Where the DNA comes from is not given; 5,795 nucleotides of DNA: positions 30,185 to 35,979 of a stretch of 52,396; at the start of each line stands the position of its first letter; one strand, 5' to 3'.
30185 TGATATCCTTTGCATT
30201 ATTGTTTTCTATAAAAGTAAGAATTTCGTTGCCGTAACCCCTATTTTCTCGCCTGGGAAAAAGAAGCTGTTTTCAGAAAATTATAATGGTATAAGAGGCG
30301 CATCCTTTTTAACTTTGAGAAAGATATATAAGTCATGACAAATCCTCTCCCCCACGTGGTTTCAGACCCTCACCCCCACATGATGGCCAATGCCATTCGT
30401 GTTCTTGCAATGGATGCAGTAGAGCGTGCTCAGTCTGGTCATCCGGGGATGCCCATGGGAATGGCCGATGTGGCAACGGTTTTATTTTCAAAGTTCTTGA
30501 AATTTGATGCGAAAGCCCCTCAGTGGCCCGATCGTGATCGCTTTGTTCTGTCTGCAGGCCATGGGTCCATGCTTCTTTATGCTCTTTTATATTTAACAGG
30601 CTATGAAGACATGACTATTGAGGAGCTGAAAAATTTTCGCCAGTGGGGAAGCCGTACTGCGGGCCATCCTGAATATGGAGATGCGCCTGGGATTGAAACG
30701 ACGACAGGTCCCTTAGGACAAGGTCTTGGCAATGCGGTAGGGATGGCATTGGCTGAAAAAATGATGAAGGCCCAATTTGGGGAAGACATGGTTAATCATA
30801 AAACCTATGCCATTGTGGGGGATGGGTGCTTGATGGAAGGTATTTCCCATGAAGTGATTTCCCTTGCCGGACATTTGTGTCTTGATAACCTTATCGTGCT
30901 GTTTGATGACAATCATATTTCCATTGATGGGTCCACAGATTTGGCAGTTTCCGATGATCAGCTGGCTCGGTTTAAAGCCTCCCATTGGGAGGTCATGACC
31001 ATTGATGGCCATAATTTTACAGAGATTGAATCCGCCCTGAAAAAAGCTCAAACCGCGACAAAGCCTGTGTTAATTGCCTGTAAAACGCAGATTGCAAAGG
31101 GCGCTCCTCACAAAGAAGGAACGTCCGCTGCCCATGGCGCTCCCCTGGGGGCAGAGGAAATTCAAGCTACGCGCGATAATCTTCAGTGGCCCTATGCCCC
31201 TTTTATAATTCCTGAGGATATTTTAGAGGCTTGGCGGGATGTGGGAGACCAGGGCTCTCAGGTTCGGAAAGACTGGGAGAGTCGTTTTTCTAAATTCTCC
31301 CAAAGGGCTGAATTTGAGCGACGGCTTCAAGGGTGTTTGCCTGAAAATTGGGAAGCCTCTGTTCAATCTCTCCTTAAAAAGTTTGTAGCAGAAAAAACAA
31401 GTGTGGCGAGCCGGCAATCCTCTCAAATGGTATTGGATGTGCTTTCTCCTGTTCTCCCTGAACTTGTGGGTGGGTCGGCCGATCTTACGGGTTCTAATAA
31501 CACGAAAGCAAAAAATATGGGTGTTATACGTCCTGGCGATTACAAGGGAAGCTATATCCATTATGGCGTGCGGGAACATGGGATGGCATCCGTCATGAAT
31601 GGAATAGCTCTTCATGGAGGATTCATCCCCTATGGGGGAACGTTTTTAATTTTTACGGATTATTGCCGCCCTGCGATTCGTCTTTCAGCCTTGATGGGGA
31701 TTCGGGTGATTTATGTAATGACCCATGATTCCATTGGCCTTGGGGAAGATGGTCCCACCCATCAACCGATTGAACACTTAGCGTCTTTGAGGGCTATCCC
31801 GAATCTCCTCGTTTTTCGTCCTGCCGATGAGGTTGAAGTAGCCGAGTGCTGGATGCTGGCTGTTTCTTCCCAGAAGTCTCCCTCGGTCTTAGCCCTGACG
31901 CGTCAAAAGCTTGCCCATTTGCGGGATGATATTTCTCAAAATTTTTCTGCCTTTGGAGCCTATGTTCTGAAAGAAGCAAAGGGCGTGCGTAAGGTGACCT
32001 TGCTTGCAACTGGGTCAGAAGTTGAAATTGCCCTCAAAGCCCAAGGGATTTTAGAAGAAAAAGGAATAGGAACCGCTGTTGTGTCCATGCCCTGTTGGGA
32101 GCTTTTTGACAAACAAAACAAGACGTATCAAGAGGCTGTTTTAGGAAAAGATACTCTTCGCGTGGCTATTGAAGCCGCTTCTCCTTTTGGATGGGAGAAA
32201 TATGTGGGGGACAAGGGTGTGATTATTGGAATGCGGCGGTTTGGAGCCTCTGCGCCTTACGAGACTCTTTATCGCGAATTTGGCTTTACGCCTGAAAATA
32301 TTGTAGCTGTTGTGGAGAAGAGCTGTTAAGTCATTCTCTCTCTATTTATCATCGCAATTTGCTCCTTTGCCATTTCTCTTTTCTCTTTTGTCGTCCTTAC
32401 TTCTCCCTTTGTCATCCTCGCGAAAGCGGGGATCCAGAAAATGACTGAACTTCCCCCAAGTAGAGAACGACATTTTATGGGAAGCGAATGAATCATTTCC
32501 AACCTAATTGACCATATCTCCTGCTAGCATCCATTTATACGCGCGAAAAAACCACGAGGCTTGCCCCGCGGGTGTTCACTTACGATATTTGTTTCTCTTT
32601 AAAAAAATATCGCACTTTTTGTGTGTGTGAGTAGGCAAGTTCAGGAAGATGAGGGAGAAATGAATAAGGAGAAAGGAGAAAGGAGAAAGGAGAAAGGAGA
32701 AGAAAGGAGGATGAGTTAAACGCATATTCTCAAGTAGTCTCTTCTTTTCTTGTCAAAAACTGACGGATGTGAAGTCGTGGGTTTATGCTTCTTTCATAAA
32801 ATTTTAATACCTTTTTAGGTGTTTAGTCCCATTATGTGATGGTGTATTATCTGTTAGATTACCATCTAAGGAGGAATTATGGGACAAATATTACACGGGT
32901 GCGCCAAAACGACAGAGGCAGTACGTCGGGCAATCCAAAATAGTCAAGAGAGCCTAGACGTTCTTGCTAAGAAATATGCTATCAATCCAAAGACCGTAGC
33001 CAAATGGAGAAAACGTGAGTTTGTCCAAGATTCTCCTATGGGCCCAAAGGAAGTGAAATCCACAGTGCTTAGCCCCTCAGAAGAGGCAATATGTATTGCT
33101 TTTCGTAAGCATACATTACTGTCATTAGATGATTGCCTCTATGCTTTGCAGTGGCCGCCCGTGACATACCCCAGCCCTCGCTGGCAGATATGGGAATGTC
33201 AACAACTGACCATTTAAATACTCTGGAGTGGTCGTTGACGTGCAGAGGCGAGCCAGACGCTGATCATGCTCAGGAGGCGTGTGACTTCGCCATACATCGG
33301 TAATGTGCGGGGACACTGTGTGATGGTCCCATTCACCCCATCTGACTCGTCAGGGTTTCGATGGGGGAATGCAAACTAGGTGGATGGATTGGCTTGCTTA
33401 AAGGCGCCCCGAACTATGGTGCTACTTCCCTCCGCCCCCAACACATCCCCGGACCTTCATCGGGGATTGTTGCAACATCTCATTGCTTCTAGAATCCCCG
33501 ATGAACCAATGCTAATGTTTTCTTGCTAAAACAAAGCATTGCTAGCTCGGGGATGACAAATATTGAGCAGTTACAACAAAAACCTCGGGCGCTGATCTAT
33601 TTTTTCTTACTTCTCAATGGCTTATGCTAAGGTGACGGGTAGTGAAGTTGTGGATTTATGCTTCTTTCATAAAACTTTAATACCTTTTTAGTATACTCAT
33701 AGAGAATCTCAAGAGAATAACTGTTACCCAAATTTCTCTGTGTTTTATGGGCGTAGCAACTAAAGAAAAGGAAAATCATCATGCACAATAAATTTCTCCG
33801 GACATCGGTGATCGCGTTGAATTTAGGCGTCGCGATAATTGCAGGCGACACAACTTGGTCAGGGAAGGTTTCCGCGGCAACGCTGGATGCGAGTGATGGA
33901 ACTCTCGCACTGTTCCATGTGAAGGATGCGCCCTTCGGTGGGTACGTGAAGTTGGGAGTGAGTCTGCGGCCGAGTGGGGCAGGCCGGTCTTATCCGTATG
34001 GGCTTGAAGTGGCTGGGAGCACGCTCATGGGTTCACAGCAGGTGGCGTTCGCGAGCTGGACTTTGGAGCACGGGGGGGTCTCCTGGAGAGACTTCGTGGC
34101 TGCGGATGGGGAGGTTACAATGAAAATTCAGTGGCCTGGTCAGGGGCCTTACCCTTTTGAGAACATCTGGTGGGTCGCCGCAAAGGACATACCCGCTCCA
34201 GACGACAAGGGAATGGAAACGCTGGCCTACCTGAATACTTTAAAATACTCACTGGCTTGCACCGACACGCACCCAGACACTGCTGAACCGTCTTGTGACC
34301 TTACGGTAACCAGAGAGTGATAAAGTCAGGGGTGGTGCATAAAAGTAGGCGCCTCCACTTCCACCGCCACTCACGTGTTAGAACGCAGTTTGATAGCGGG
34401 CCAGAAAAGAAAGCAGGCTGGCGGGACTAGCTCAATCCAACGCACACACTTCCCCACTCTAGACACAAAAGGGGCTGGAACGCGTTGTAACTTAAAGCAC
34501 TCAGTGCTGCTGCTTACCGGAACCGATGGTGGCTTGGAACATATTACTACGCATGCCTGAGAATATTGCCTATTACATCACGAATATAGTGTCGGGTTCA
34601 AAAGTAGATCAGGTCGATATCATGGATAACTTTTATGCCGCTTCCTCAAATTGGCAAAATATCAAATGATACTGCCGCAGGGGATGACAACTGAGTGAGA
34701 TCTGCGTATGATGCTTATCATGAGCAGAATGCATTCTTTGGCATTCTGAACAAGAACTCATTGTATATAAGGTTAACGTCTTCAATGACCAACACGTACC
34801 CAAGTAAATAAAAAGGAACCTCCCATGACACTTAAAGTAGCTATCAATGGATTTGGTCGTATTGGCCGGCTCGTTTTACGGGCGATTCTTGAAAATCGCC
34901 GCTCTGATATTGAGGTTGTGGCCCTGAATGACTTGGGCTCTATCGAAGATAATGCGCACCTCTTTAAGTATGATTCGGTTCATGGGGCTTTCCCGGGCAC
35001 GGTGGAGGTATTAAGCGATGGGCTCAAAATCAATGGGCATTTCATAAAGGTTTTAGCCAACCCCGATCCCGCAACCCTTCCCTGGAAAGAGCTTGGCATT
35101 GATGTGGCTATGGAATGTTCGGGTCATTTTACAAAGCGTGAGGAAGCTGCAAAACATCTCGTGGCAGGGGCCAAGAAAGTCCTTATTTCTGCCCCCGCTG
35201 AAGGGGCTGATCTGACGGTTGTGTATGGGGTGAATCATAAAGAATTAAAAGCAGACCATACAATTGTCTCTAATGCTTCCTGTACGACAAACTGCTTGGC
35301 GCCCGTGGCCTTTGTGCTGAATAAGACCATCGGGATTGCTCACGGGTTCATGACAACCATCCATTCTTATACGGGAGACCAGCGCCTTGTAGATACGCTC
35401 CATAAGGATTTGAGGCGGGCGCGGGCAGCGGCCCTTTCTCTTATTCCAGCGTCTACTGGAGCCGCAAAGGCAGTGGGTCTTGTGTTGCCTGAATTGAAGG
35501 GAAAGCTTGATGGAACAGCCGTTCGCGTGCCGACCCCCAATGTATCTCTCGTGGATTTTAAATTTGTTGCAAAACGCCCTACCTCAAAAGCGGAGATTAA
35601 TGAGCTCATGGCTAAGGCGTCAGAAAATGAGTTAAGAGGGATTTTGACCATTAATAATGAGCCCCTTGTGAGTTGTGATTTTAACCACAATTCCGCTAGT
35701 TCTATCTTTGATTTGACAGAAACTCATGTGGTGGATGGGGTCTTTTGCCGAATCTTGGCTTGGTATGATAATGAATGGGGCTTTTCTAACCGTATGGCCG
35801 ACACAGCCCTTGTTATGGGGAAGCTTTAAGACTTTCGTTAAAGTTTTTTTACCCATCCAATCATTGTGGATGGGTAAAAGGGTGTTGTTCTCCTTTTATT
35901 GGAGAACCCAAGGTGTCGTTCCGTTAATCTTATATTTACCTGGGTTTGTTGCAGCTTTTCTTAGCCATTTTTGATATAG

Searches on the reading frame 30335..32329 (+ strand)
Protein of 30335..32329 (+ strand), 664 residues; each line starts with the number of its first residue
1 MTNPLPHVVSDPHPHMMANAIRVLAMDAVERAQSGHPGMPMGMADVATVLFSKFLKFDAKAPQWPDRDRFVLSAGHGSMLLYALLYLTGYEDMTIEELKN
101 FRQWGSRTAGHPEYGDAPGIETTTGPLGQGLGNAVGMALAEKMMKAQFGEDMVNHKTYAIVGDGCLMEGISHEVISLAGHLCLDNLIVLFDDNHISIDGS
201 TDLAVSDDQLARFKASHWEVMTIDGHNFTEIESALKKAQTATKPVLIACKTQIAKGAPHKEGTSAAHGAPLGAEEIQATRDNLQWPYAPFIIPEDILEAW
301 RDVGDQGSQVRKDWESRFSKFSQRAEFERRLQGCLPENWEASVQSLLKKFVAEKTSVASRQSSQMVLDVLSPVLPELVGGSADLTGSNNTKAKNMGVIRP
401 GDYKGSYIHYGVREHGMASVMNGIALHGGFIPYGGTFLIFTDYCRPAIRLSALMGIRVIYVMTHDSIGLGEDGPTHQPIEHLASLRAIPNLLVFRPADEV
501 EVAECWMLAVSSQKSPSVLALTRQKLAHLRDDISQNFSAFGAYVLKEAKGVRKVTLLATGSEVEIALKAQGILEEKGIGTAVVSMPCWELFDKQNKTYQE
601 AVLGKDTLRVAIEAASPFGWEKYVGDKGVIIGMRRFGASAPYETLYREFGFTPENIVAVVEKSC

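Call 9: search_protein_families(library=pfam, proteins=[window:30335-32329:+], max_evalue=0.001)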
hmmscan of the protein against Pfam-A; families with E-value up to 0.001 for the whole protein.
window:30335-32329:+ (664 aa): 7 families
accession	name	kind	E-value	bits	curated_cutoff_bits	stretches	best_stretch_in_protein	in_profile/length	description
PF00456.26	Transketolase_N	-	4.7e-135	450.3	22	1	16-336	4-334/334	Transketolase, thiamine diphosphate binding domain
PF02779.29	Transket_pyr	-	5e-55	186.3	27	1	357-526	3-172/174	Transketolase, pyrimidine binding domain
PF22613.1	Transketolase_C_1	-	1.9e-43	147.7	27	1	541-652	1-113/113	Transketolase-like TK C-terminal domain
PF02780.25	Transketolase_C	-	4.5e-12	46.4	25.9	1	552-656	10-124/124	Transketolase, C-terminal domain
PF13292.11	DXP_synthase_N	-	5.1e-12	46.1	21.2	1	16-198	20-176/274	1-deoxy-D-xylulose-5-phosphate synthase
PF02775.26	TPP_enzyme_C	-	0.00025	21.3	21.9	0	123-248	26-150/151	Thiamine pyrophosphate enzyme, C-terminal TPP binding domain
PF00676.26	E1_dh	-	0.00029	20.3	22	1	120-251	96-224/300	Dehydrogenase E1 component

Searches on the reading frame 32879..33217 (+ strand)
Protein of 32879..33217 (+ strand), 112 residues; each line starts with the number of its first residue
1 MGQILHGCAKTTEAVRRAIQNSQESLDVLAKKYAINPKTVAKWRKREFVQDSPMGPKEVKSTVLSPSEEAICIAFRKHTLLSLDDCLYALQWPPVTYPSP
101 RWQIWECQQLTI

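Call 9: search_protein_families(library=pfam, proteins=[window:32879-33217:+], max_evalue=0.001)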
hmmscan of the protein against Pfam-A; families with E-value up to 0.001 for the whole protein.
window:32879-33217:+ (112 aa): 1 family
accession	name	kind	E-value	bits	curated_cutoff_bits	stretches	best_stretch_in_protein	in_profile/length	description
PF13518.12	HTH_28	-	0.00022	21.7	25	1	13-46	4-35/52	Helix-turn-helix domain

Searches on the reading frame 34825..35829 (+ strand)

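Call 9: search_protein_families(library=pfam, proteins=[window:34825-35829:+], max_evalue=0.001)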
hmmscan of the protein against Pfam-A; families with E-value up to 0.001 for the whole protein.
window:34825-35829:+ (334 aa): 2 families
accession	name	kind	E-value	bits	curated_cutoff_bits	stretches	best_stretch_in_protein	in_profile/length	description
PF02800.25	Gp_dh_C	-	6e-62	208.3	24.4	1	158-314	1-158/158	Glyceraldehyde 3-phosphate dehydrogenase, C-terminal domain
PF00044.30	Gp_dh_N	-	3.7e-37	127.1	31.7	1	4-104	2-100/101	Glyceraldehyde 3-phosphate dehydrogenase, NAD binding domain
